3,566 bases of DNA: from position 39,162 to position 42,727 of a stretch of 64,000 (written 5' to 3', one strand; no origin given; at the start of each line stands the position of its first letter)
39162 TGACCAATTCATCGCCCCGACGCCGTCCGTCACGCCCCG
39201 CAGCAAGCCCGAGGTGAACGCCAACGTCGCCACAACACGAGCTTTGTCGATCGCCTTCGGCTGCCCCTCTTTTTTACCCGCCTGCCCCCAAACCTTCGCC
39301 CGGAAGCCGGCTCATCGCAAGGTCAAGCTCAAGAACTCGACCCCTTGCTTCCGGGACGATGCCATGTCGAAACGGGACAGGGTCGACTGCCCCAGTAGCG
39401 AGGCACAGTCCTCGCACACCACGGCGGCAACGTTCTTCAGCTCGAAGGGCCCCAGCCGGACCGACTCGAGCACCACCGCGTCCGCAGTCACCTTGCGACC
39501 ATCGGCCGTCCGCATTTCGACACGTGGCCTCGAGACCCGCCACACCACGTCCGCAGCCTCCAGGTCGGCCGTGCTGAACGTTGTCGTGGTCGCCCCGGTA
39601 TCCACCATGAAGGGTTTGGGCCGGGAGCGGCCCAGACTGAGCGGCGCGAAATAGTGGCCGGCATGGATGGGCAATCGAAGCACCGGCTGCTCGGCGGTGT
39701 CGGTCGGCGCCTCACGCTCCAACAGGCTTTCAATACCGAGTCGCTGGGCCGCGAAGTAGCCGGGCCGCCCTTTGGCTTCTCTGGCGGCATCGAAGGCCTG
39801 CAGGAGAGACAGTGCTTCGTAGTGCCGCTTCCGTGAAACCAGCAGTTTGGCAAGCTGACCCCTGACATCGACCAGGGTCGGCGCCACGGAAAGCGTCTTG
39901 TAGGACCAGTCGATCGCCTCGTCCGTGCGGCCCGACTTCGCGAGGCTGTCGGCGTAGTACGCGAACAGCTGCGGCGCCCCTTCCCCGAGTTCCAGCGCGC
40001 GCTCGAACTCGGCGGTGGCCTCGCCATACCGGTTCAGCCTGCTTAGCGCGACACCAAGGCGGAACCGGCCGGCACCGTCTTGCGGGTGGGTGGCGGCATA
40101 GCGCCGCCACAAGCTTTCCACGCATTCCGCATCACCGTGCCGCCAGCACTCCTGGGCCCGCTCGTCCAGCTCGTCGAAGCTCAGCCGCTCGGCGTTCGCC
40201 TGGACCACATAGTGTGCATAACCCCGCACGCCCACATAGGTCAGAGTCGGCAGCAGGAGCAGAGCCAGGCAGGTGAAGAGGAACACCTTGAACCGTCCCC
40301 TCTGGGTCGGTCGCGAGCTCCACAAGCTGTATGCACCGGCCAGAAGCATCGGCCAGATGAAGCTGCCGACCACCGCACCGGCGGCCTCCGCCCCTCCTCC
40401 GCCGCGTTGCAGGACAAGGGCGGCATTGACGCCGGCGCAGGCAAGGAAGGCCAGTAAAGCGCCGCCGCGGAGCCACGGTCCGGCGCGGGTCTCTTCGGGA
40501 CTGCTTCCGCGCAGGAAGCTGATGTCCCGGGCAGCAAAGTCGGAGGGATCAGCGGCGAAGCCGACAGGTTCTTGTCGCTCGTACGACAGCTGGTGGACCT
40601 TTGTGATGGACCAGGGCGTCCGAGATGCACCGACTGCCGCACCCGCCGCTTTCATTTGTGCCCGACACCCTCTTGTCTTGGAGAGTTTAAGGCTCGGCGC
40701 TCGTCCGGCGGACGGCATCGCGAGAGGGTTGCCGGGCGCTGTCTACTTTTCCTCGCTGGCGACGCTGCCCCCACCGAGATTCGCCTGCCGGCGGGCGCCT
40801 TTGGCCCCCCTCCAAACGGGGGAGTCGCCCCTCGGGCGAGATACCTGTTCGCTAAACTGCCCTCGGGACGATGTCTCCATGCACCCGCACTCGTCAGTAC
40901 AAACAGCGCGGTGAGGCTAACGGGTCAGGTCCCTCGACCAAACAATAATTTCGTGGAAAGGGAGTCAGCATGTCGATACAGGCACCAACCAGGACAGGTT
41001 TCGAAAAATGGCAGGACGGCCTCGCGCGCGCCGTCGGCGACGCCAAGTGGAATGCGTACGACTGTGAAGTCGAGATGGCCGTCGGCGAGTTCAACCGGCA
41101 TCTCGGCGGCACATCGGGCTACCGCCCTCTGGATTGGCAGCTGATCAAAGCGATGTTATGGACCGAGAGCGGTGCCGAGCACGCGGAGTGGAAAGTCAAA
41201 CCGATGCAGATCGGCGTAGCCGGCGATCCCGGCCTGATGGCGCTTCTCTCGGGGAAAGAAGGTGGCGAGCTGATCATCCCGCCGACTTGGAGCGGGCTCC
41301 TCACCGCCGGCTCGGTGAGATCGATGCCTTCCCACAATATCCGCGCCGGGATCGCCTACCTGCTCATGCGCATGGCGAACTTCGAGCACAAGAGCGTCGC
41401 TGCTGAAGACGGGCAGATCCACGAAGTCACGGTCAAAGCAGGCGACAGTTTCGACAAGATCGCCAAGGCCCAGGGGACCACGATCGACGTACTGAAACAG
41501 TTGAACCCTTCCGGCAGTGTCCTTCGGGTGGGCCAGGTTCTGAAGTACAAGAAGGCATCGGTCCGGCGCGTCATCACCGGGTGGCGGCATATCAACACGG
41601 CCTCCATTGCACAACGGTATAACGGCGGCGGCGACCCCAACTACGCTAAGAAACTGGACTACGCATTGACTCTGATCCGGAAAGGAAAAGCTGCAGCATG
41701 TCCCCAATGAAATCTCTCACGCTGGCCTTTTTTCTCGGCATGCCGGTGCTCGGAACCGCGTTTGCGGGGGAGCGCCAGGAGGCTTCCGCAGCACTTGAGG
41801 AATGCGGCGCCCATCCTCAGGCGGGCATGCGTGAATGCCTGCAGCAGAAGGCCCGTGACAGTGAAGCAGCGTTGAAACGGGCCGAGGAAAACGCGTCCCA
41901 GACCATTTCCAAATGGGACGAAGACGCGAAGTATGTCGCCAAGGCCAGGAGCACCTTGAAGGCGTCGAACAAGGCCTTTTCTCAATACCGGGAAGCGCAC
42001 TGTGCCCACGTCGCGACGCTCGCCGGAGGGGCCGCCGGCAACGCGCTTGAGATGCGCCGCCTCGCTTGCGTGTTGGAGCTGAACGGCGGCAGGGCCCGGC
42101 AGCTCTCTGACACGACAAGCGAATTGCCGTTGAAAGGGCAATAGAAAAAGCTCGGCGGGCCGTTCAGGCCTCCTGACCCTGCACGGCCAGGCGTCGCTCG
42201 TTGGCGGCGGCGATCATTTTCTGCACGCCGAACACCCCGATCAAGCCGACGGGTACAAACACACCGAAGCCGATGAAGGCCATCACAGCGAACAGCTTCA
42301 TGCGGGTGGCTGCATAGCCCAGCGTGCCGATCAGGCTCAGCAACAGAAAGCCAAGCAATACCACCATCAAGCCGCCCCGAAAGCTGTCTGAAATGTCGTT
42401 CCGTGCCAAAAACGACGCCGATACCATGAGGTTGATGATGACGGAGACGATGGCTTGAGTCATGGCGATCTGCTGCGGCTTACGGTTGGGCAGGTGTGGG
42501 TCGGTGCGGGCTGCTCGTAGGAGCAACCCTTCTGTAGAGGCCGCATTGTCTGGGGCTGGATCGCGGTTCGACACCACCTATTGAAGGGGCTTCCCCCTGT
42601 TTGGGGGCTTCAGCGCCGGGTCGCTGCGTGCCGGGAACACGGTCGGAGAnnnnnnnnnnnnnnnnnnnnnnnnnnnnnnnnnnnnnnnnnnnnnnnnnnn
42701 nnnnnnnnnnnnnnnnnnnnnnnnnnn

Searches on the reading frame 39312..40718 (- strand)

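Call 83: search_protein_families(library=pfam, proteins=[window:39312-40718:-], max_evalue=0.01)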
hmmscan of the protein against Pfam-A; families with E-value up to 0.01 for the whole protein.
window:39312-40718:- (468 aa): 12 families
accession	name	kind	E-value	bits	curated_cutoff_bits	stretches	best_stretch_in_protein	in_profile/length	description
PF13975.11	gag-asp_proteas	-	2.4e-15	57.3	28.2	1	367-449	9-92/92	gag-polyprotein putative aspartyl protease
PF13650.11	Asp_protease_2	-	3.5e-14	53.7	24.3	1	366-445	8-89/90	Aspartyl protease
PF13428.12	TPR_14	-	7.8e-08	32.7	23.5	0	182-222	2-42/44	Tetratricopeptide repeat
PF13424.12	TPR_12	-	4.5e-07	30.4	30.1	1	203-244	32-74/77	Tetratricopeptide repeat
PF13432.12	TPR_16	-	3.4e-06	27.8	32.7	2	220-271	2-53/65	Tetratricopeptide repeat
PF07719.23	TPR_2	-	8.8e-06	25.9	27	1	219-244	5-30/34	Tetratricopeptide repeat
PF14559.12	TPR_19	-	1.4e-05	25.8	25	0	229-269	5-45/68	Tetratricopeptide repeat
PF13431.12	TPR_17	-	0.00011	22.6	24.4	0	204-234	2-32/34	Tetratricopeptide repeat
PF00515.34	TPR_1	-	0.00061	19.9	27.8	0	219-244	5-30/34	Tetratricopeptide repeat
PF13181.12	TPR_8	-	0.00068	20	25.7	0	219-244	5-30/34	Tetratricopeptide repeat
PF13374.12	TPR_10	-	0.0009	19.6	27.5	0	221-244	8-31/42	Tetratricopeptide repeat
PF24575.1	TPR_Slam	-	0.0041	18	35.2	0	259-302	57-100/104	Surface lipoprotein assembly modifier, N-terminal TPR repeats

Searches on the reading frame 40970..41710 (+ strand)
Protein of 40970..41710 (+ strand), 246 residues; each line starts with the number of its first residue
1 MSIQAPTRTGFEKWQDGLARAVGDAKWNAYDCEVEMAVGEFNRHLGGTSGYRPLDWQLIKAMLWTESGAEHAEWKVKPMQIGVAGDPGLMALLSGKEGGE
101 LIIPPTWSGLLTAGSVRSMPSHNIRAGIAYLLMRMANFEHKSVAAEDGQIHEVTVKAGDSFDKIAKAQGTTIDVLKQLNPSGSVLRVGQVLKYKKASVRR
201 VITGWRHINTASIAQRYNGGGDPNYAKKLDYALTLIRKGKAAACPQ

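Call 3: search_protein_families(library=pfam, proteins=[window:40970-41710:+], max_evalue=0.01)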
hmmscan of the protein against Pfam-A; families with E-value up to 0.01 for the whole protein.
window:40970-41710:+ (246 aa): 1 family
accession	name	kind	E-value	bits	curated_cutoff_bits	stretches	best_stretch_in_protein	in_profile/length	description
PF01476.26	LysM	-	6.4e-09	36.1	20.9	1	154-192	2-41/43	LysM domain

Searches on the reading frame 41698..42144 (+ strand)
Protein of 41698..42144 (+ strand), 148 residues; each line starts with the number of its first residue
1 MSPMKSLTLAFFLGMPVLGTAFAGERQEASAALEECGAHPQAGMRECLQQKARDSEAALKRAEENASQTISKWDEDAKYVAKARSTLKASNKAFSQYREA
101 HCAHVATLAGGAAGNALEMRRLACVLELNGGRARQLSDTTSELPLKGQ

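Call 3: search_protein_families(library=pfam, proteins=[window:41698-42144:+], max_evalue=0.01)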
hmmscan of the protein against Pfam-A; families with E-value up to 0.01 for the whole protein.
window:41698-42144:+ (148 aa): 2 families
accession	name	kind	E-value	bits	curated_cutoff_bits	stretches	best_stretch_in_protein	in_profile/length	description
PF07007.17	LprI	-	9.4e-13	48.9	22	1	39-136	9-106/106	Lysozyme inhibitor LprI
PF05384.16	DegS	-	0.0058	16.5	27.6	1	46-102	23-79/159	Sensor protein DegS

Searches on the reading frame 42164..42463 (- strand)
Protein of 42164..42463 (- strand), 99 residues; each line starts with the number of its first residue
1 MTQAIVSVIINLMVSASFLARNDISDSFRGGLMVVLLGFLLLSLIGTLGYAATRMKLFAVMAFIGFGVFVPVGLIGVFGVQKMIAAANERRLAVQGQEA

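Call 83: search_protein_families(library=pfam, proteins=[window:42164-42463:-], max_evalue=0.01)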
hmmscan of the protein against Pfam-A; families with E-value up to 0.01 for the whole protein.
window:42164-42463:- (99 aa): 2 families
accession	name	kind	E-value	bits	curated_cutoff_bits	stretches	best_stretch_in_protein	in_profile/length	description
PF18943.6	DUF5690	-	0.00061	19.3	25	1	2-89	233-318/382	Family of unknown function (DUF5690)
PF22765.1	DUF7010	-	0.0013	19.1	27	1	20-75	4-59/172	Family of unknown function (DUF7010)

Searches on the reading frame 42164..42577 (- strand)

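Call 3: search_protein_families(library=pfam, proteins=[window:42164-42577:-], max_evalue=0.01)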
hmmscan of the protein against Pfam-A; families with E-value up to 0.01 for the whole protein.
window:42164-42577:- (137 aa): 2 families
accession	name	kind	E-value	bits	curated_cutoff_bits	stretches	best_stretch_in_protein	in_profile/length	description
PF18943.6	DUF5690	-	2.9e-05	23.6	25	1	33-126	226-317/382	Family of unknown function (DUF5690)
PF22765.1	DUF7010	-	0.0033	17.7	27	1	58-113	4-59/172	Family of unknown function (DUF7010)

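Call 4: search_protein_families(library=ncbifam, proteins=[window:42164-42577:-], max_evalue=0.01)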
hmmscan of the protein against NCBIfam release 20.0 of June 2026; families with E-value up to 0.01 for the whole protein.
window:42164-42577:- (137 aa): 0 families
